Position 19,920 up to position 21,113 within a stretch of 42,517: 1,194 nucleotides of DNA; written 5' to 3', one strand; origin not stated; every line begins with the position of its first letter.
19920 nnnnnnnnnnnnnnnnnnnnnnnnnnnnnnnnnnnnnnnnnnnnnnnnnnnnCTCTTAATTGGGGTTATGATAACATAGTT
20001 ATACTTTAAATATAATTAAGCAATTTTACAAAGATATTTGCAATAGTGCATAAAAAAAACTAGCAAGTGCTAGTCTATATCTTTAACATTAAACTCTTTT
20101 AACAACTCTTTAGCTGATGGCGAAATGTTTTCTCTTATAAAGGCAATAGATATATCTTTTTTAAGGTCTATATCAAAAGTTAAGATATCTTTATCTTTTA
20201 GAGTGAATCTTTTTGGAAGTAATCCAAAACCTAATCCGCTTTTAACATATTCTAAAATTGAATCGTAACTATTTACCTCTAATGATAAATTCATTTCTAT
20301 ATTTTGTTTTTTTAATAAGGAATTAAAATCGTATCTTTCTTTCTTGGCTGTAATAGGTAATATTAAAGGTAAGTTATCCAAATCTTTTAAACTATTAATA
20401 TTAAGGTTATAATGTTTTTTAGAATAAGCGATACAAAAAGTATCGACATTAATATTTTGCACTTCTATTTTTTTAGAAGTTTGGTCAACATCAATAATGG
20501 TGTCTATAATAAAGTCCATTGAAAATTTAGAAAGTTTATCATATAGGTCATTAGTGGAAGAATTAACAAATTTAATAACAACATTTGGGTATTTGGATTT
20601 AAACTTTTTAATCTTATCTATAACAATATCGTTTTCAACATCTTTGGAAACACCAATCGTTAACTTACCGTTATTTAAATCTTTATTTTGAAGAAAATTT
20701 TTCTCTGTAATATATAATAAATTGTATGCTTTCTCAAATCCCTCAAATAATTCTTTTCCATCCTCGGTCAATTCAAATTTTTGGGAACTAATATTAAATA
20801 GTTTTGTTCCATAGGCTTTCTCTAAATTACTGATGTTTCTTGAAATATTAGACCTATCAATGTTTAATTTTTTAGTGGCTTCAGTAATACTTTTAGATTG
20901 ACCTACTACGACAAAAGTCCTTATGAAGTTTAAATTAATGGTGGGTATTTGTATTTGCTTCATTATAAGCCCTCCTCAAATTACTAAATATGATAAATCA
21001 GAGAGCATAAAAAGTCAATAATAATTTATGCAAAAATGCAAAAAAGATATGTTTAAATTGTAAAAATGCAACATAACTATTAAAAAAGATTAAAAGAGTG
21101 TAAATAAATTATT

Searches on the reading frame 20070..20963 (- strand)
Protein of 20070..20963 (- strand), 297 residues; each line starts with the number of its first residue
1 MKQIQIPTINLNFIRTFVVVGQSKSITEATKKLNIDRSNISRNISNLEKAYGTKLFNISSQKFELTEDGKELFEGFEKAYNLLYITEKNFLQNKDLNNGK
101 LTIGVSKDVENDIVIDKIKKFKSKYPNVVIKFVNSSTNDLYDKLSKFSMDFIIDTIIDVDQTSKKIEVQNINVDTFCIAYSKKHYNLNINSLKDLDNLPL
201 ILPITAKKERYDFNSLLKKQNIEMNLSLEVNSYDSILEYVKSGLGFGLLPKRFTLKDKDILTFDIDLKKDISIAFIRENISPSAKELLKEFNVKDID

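Call 4: search_protein_families(library=pfam, proteins=[window:20070-20963:-], max_evalue=0.1)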
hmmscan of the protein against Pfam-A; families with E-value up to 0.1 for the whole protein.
window:20070-20963:- (297 aa): 5 families
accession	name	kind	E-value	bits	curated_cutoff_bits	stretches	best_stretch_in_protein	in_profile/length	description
PF03466.25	LysR_substrate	-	1.3e-19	70.9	28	1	96-253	3-159/209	LysR substrate binding domain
PF00126.33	HTH_1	-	3.2e-14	53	26.6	1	11-70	1-60/60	Bacterial regulatory helix-turn-helix protein, lysR family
PF22083.2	I-HmuI_NUMOD-like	-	0.058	13.4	27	0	24-42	13-31/46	DNA endonuclease I-HmuI-like, NUMOD-like domain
PF12840.13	HTH_20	-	0.083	13.3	27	0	23-50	18-45/51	Helix-turn-helix domain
PF05043.19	Mga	-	0.096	13.7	21.1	1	11-71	19-76/87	Mga helix-turn-helix domain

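Call 81: search_protein_families(library=ncbifam, proteins=[window:20070-20963:-], max_evalue=0.01)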
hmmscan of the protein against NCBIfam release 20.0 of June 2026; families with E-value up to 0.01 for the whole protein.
window:20070-20963:- (297 aa): 56 families (the best 25 are shown)
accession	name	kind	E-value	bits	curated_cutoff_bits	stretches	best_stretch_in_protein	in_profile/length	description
NF040786.1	LysR_Sec_metab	equivalog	1.9e-29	102.6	250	1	9-279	1-281/298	selenium metabolism-associated LysR family transcriptional regulator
TIGR03339.1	phn_lysR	subfamily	4.5e-29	101.6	341.1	1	14-265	2-249/279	aminoethylphosphonate catabolism associated LysR family transcriptional regulator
NF008416.0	PRK11242.1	equivalog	1.1e-26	93.9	277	1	12-266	4-258/300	transcriptional regulator CynR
NF045775.1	acetoin_reg_AlsR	exception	3.6e-26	92.3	430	1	10-289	2-286/290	acetoin biosynthesis transcriptional regulator AlsR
NF053705.1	TransRegGltCGpos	equivalog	1.3e-24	86.9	350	1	11-267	3-259/300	glutamate biosynthesis transcriptional regulator GltC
NF007307.0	PRK09791.1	equivalog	1.2e-20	73.9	336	1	9-240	5-235/302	LysR family transcriptional regulator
NF047520.1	trans_act_CidR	equivalog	3.6e-20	72.3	415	1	12-254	4-245/292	cidABC operon transcriptional activator CidR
NF008722.0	PRK11716.1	equivalog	1.2e-19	70.4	246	1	10-251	2-243/293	HTH-type transcriptional activator IlvY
NF007439.0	PRK09986.1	equivalog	1.8e-19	70.3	290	1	8-263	6-263/296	LysR family transcriptional regulator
NF040888.1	trans_reg_YafC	equivalog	5.6e-19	68.1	470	1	14-137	8-131/293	DNA-binding transcriptional regulator YafC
NF047711.1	PutUtilRegPtrR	equivalog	2.1e-17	63.1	400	1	11-252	3-237/283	putrescine utilization regulator PtrR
NF007491.0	PRK10086.1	equivalog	5.2e-17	61.6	316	1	5-153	13-156/313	DNA-binding transcriptional regulator DsdC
NF047354.1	trans_reg_GltC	equivalog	1e-16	61.3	300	1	14-198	6-188/290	glutamate biosynthesis transcriptional regulator GltC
TIGR02424.1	TF_pcaQ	equivalog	2.4e-16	59.5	303.8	1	9-223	3-218/300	pca operon transcription factor PcaQ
NF040889.1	trans_reg_YeiE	equivalog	2.9e-16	59.6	480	1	9-252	3-240/288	DNA-binding transcriptional regulator YeiE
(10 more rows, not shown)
